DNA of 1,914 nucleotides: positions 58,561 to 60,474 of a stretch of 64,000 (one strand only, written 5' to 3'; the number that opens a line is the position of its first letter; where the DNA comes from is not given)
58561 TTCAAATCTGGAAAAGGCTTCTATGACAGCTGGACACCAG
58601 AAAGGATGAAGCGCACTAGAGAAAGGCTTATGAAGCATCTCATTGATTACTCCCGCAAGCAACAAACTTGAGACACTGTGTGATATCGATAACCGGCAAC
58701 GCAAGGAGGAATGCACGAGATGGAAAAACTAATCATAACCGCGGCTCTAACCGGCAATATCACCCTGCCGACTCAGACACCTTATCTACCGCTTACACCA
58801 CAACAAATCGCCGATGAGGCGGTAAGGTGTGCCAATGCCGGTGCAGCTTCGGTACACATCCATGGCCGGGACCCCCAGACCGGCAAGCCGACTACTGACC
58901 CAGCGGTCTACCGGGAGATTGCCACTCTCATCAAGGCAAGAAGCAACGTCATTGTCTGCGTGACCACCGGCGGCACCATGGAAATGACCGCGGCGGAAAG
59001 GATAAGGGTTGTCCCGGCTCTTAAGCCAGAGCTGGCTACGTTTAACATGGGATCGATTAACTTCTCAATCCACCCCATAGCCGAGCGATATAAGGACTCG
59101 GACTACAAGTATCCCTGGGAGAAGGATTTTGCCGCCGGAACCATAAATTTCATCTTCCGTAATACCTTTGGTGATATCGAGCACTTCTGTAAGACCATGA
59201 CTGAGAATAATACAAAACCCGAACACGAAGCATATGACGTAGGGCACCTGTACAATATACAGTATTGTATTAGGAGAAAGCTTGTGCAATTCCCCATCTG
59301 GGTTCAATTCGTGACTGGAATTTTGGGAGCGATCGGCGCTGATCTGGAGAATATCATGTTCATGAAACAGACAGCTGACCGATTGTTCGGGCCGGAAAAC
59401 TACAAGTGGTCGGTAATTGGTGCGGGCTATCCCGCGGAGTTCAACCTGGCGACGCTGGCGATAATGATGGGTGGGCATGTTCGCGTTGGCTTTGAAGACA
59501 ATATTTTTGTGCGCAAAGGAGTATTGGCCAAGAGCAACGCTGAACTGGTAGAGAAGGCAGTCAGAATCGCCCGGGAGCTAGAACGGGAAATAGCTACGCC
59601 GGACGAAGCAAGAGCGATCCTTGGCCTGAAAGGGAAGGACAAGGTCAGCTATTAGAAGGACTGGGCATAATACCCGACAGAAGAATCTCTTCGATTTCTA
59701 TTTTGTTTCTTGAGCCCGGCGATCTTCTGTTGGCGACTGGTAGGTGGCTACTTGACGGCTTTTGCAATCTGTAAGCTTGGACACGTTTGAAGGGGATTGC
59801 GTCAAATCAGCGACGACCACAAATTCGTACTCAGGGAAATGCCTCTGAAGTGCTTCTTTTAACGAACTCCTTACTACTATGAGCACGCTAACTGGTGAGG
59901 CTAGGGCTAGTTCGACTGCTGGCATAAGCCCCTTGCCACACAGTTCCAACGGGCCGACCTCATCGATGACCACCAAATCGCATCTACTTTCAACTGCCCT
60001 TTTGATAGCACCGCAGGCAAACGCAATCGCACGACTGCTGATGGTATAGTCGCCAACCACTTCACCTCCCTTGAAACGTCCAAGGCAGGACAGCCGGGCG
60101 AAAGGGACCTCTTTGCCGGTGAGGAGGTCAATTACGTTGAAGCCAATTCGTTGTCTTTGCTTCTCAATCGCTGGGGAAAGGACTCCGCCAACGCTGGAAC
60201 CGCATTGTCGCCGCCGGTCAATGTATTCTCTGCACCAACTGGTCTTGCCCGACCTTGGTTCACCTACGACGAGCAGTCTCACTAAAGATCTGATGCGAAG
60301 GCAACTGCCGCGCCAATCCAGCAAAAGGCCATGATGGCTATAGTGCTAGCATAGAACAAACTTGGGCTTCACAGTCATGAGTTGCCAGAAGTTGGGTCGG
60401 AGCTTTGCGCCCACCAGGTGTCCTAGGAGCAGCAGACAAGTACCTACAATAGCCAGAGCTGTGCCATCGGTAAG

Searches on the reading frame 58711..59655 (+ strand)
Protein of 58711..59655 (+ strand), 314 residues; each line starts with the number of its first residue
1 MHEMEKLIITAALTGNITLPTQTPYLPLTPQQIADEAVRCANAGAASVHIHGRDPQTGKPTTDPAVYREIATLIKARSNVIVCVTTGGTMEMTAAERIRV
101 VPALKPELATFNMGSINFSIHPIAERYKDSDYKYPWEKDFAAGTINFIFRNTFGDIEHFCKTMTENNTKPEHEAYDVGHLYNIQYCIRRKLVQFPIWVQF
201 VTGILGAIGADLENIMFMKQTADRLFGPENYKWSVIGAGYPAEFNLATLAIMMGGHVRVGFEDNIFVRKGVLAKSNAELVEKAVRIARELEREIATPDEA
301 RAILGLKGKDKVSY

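Call 3: search_protein_families(library=pfam, proteins=[window:58711-59655:+], max_evalue=0.01)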
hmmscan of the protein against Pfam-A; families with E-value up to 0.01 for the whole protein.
window:58711-59655:+ (314 aa): 2 families
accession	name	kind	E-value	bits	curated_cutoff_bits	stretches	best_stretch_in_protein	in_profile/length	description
PF05853.18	BKACE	-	4.7e-106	354.6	24.8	1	6-306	1-274/274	beta-keto acid cleavage enzyme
PF01207.24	Dus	-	0.0088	15.6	20.4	0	33-97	140-201/311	Dihydrouridine synthase (Dus)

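Call 4: search_protein_families(library=ncbifam, proteins=[window:58711-59655:+], max_evalue=0.01)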
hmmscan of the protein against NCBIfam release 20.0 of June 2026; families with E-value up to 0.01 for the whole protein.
window:58711-59655:+ (314 aa): 4 families
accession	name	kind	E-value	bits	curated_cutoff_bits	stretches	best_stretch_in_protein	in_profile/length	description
NF053538.1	DixhxACActTsKce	equivalog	2.8e-123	410.9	430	1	1-314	1-310/310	3,5-dioxohexanoate:acetyl-CoA acetone transferase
NF052387.1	Lys_ferment_KCE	equivalog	1.5e-85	286.8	382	2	141-306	105-267/267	3-keto-5-aminohexanoate cleavage enzyme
NF052389.1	Lys_KAL_CLE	exception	9.1e-59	199.3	725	2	139-308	272-438/440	bifunctional 3-aminobutyryl-CoA ammonia lyase/3-keto-5-aminohexanoate cleavage enzyme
NF053568.1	3OXCoAcCUPNH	equivalog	5.7e-51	173.4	350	2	140-307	106-273/274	3-oxoadipate:acetyl-CoA acetyltransferase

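Call 14: search_solved_structures(query=window:58711-59655:+, max_evalue=0.001, show_alignments=2)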
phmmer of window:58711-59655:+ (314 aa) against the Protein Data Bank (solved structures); distinct sequences matched with E-value up to 0.001: 14.
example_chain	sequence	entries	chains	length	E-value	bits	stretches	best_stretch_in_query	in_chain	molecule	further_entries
3lot_A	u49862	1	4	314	5e-109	367.6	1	5-314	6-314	uncharacterized protein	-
3e02_A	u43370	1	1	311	1.3e-87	297.3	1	2-314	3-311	uncharacterized protein DUF849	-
8rio_A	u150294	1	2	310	7e-85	288.3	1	6-314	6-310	3-keto-5-aminohexanoate cleavage protein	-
3e49_A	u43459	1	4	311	7.4e-85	288.2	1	4-313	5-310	uncharacterized protein DUF849 with a TIM barrel fold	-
8rip_A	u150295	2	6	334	9.1e-85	287.9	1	6-314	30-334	3-keto-5-aminohexanoate cleavage protein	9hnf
2y7d_A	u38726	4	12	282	5.1e-47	164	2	148-306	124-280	3-KETO-5-AMINOHEXANOATE CLEAVAGE ENZYME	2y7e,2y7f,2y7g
3c6c_A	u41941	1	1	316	1.3e-38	136.4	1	5-307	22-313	3-keto-5-aminohexanoate cleavage enzyme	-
9zsc_A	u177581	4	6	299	6.4e-37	130.8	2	6-88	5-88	3-keto-5-aminohexanoate cleavage protein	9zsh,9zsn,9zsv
3fa5_A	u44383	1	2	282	4.7e-32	114.8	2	156-307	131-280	protein of unknown function (DUF849)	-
5zmu_A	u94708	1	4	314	6.4e-29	104.5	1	6-307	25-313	Cis-epoxysuccinate hydrolase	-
3no5_A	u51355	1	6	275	1.5e-28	103.3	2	161-306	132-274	Uncharacterized protein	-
5zmy_A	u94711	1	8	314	1.7e-28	103.2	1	6-307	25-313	Cis-epoxysuccinate hydrolase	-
3chv_A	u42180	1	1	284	5.8e-28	101.4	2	156-307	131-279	Prokaryotic domain of unknown function (DUF849) with a TIM barrel fold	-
4nna_A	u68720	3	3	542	1.1e-05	28.2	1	21-58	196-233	OBCA, Oxalate Biosynthetic Component A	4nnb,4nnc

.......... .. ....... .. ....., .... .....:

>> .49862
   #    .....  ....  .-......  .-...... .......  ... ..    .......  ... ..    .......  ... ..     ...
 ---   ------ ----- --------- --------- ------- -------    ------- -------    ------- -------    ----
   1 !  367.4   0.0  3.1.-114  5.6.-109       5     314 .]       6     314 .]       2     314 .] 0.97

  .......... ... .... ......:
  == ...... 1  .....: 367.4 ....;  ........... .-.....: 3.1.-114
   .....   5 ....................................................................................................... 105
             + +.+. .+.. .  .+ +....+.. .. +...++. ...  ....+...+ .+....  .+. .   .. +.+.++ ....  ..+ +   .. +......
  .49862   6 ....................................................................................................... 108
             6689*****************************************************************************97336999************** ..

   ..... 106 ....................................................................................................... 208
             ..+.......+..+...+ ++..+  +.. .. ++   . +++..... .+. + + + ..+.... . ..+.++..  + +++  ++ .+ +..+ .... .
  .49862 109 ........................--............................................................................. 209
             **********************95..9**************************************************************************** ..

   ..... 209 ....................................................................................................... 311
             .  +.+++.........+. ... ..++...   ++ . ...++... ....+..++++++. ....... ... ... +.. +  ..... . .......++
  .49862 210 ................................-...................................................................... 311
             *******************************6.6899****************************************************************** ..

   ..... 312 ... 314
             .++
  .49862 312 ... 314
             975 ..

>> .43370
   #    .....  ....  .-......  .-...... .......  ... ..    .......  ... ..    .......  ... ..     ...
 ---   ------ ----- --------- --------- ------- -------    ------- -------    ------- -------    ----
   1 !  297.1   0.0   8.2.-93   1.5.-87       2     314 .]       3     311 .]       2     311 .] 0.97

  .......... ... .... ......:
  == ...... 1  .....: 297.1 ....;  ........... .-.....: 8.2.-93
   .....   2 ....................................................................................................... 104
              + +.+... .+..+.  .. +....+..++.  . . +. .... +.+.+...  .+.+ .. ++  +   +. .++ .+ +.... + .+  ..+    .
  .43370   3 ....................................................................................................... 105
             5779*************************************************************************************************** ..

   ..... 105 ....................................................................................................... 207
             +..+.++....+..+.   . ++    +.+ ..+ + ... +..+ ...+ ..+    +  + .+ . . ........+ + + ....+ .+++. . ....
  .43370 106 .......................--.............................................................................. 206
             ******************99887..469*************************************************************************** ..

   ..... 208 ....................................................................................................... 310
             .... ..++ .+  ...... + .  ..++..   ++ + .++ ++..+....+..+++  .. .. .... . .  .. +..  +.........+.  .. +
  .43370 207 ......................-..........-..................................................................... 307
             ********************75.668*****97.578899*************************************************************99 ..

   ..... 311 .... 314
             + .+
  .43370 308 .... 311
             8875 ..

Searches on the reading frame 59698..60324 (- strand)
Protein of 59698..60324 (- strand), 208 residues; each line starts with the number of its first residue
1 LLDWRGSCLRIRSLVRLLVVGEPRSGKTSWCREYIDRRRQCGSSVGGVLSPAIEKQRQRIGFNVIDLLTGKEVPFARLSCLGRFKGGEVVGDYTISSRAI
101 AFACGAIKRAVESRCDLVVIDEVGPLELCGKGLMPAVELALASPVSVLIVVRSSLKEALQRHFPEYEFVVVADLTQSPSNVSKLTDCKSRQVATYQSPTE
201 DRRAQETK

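Call 3: search_protein_families(library=pfam, proteins=[window:59698-60324:-], max_evalue=0.01)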
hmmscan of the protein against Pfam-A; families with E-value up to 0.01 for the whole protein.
window:59698-60324:- (208 aa): 3 families
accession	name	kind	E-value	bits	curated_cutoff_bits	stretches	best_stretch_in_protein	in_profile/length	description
PF03266.21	NTPase_1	-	9.2e-26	91.1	23.9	1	17-177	2-158/168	NTPase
PF10649.15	DUF2478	-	2.5e-12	47.1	22.3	1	19-162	4-141/159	Protein of unknown function (DUF2478)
PF13401.12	AAA_22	-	0.0066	17.2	27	0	17-43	8-34/130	AAA domain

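Call 4: search_protein_families(library=ncbifam, proteins=[window:59698-60324:-], max_evalue=0.01)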
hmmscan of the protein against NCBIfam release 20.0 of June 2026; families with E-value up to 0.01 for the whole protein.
window:59698-60324:- (208 aa): 1 family
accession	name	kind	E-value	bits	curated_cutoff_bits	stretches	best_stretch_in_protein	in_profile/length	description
NF010248.0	PRK13695.1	equivalog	8.1e-26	90.8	156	1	15-177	4-162/180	NTPase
